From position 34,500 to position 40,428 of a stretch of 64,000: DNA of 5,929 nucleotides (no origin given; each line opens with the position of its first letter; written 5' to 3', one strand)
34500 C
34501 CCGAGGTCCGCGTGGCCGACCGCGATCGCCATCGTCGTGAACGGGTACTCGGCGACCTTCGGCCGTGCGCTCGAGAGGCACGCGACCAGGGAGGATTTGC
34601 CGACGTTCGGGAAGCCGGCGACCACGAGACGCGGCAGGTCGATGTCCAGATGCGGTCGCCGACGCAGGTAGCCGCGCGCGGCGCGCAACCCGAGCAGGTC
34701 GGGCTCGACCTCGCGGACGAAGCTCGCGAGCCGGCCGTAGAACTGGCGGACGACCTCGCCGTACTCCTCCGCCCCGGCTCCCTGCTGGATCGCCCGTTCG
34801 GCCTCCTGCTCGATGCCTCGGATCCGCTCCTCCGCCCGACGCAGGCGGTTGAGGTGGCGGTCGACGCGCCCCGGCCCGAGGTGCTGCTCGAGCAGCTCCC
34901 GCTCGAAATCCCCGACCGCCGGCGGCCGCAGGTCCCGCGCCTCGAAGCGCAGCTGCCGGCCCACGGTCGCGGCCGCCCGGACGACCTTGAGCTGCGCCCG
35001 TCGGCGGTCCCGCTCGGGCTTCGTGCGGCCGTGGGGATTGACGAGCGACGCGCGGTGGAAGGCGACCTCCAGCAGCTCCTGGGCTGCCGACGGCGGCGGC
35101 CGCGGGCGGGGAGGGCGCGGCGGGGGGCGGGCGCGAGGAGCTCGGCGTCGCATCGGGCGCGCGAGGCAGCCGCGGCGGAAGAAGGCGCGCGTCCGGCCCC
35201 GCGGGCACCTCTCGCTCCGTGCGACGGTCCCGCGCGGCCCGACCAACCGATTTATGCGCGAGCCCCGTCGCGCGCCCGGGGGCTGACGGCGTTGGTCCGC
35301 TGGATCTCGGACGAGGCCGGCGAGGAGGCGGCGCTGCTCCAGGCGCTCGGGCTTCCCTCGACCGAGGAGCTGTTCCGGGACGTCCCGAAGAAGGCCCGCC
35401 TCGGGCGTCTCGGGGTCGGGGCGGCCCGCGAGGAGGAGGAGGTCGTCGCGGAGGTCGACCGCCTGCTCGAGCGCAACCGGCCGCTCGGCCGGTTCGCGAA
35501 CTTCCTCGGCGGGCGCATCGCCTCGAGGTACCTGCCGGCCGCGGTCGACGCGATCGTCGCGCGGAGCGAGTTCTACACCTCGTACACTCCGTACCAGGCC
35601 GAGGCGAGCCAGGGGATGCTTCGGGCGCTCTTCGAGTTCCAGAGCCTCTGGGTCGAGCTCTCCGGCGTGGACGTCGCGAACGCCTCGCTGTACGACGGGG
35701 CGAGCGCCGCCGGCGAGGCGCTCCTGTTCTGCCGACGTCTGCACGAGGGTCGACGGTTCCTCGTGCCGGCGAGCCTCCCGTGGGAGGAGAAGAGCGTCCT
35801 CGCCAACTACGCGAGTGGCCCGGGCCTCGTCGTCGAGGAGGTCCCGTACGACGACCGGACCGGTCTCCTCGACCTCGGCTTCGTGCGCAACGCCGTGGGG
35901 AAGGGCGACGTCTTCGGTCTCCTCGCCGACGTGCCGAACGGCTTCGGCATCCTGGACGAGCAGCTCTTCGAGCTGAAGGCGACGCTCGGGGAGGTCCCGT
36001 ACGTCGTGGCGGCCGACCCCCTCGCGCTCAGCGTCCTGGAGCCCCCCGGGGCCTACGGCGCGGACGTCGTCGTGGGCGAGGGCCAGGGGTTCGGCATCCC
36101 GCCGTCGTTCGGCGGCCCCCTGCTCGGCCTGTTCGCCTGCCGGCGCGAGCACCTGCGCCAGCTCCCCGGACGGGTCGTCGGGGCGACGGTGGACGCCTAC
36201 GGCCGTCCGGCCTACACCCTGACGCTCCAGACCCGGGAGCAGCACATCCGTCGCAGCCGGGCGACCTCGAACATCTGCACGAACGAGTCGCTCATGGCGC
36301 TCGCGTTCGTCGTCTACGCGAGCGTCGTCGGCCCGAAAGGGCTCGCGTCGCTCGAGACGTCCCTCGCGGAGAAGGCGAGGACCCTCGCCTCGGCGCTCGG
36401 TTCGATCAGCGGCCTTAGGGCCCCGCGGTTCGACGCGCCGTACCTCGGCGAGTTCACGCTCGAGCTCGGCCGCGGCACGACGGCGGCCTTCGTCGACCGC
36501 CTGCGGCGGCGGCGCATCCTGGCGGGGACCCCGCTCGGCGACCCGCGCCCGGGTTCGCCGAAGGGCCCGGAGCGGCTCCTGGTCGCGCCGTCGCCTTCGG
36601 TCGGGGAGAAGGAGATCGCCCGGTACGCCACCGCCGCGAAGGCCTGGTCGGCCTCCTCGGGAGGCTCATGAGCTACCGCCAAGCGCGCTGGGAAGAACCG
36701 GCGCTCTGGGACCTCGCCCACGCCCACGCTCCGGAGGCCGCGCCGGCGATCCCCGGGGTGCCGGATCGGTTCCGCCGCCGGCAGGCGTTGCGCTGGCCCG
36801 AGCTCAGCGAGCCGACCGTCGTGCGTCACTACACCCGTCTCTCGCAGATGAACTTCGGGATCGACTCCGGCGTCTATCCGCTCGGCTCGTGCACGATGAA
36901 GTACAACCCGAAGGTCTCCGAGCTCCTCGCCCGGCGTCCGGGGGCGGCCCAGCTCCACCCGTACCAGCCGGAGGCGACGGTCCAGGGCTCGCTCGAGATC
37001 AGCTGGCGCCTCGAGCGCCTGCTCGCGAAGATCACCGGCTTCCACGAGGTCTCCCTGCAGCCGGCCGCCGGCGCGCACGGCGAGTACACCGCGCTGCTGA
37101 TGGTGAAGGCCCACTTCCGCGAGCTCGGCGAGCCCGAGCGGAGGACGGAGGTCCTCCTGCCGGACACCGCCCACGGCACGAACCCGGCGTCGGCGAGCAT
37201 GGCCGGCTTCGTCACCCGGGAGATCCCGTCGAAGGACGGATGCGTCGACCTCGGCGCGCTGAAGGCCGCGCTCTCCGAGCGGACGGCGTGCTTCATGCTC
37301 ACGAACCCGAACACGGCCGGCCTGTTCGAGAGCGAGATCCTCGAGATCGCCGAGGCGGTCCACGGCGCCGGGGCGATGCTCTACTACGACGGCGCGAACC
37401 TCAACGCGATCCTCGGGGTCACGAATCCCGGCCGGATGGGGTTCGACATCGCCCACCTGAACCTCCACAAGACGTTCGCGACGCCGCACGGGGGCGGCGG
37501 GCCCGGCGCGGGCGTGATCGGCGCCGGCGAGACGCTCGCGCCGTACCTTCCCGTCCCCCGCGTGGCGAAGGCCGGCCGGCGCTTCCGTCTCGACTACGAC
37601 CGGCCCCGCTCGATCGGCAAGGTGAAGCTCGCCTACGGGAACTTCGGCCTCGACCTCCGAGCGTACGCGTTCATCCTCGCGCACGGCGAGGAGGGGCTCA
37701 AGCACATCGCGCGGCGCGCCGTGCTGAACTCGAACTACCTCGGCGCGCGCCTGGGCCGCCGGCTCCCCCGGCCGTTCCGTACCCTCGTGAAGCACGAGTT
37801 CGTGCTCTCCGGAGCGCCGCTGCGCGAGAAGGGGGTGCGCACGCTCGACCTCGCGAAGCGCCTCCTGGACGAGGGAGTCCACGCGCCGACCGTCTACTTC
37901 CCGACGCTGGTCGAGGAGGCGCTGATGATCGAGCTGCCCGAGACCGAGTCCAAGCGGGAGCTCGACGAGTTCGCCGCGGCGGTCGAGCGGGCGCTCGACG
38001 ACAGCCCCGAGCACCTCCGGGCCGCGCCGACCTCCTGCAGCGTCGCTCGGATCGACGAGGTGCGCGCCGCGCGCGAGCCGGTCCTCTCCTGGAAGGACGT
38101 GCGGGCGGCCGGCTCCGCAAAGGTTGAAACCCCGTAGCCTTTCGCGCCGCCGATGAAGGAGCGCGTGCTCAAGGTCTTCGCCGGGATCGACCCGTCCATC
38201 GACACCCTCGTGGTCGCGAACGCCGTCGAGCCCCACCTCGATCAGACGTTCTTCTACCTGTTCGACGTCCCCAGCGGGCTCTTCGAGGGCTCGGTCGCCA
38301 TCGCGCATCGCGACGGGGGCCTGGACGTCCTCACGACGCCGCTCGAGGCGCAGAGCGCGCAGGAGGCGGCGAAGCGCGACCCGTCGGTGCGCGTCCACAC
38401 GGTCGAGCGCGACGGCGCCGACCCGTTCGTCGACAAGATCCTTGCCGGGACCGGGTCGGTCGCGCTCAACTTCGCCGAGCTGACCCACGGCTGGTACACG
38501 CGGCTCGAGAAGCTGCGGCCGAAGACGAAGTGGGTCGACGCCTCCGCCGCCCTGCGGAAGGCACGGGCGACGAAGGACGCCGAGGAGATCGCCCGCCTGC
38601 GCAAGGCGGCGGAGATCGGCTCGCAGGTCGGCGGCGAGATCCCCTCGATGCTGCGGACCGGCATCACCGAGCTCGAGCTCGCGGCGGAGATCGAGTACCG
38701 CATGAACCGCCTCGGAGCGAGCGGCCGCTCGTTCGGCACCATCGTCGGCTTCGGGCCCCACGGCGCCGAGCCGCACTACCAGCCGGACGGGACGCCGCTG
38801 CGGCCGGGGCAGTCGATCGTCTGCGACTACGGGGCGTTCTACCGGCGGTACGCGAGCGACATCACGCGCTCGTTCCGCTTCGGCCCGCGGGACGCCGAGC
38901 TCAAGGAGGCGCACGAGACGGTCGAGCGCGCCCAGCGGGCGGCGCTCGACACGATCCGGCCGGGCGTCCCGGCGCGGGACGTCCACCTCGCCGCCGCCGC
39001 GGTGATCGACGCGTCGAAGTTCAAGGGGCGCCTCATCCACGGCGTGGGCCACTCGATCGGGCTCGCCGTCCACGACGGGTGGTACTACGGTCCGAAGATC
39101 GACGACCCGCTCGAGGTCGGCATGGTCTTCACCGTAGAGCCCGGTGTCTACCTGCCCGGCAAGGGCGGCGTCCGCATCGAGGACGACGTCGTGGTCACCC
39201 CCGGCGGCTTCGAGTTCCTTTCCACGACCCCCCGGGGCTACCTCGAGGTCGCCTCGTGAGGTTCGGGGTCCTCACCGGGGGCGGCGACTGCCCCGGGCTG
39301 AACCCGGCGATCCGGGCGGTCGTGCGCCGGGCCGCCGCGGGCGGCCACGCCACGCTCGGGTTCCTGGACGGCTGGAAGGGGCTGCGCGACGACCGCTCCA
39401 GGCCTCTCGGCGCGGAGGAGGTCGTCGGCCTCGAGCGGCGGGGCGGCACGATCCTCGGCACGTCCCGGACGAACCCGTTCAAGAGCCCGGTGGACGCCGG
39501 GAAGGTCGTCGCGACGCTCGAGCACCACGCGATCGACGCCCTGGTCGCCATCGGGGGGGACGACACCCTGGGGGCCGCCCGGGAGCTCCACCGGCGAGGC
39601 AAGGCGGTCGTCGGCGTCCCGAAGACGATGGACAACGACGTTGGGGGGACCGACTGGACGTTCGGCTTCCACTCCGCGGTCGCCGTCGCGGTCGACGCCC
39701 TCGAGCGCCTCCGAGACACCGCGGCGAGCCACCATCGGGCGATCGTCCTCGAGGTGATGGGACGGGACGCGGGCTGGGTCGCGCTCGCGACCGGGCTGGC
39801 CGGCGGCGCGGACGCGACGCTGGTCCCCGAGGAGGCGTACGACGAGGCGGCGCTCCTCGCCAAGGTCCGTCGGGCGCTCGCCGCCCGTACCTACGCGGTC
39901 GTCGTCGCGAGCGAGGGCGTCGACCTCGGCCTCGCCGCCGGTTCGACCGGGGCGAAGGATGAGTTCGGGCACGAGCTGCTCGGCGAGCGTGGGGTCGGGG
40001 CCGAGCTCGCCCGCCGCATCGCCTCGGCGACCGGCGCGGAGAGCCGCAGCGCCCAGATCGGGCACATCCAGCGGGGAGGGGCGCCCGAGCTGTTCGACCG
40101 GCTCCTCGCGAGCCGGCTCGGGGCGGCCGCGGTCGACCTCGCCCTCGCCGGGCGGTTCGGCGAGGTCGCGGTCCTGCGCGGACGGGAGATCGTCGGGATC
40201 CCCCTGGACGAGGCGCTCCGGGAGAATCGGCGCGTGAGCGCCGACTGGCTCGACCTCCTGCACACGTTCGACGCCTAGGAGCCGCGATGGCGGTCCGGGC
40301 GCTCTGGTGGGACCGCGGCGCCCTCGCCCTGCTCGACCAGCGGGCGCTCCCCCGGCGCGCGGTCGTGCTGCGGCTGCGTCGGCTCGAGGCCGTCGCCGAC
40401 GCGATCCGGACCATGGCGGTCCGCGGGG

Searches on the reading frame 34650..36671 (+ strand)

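Call 59: search_protein_families(library=pfam, proteins=[window:34650-36671:+], max_evalue=0.0001)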
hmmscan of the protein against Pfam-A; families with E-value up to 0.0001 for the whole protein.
window:34650-36671:+ (673 aa): 1 family
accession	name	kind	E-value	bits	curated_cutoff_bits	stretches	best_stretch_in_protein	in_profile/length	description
PF02347.22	GDC-P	-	1.9e-99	333.9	26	1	217-584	2-362/429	Glycine cleavage system P-protein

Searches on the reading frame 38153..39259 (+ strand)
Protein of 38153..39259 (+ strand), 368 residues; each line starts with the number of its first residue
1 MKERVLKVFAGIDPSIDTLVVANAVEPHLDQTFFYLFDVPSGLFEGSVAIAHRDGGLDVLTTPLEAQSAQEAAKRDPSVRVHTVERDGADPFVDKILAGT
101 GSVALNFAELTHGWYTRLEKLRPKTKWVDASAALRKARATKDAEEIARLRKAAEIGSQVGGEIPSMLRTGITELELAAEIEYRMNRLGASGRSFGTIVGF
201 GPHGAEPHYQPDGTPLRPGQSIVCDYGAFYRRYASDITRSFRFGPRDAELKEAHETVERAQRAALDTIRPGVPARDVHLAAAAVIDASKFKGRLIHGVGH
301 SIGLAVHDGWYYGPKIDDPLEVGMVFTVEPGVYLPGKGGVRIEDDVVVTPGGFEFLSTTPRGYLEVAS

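Call 59: search_protein_families(library=pfam, proteins=[window:38153-39259:+], max_evalue=0.0001)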
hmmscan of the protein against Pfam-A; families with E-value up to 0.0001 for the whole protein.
window:38153-39259:+ (368 aa): 2 families
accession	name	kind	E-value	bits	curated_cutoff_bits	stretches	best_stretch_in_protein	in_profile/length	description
PF00557.29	Peptidase_M24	-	1.9e-65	221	23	1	148-350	2-208/208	Metallopeptidase family M24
PF01321.24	Creatinase_N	-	1.2e-05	26.3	22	1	33-139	25-127/128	Creatinase/Prolidase N-terminal domain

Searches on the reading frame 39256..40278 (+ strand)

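Call 59: search_protein_families(library=pfam, proteins=[window:39256-40278:+], max_evalue=0.0001)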
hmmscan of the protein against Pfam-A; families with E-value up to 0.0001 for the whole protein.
window:39256-40278:+ (340 aa): 1 family
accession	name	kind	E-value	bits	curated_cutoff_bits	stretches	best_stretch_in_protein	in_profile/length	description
PF00365.25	PFK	-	5.3e-93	311.8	30.9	1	2-295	1-276/277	Phosphofructokinase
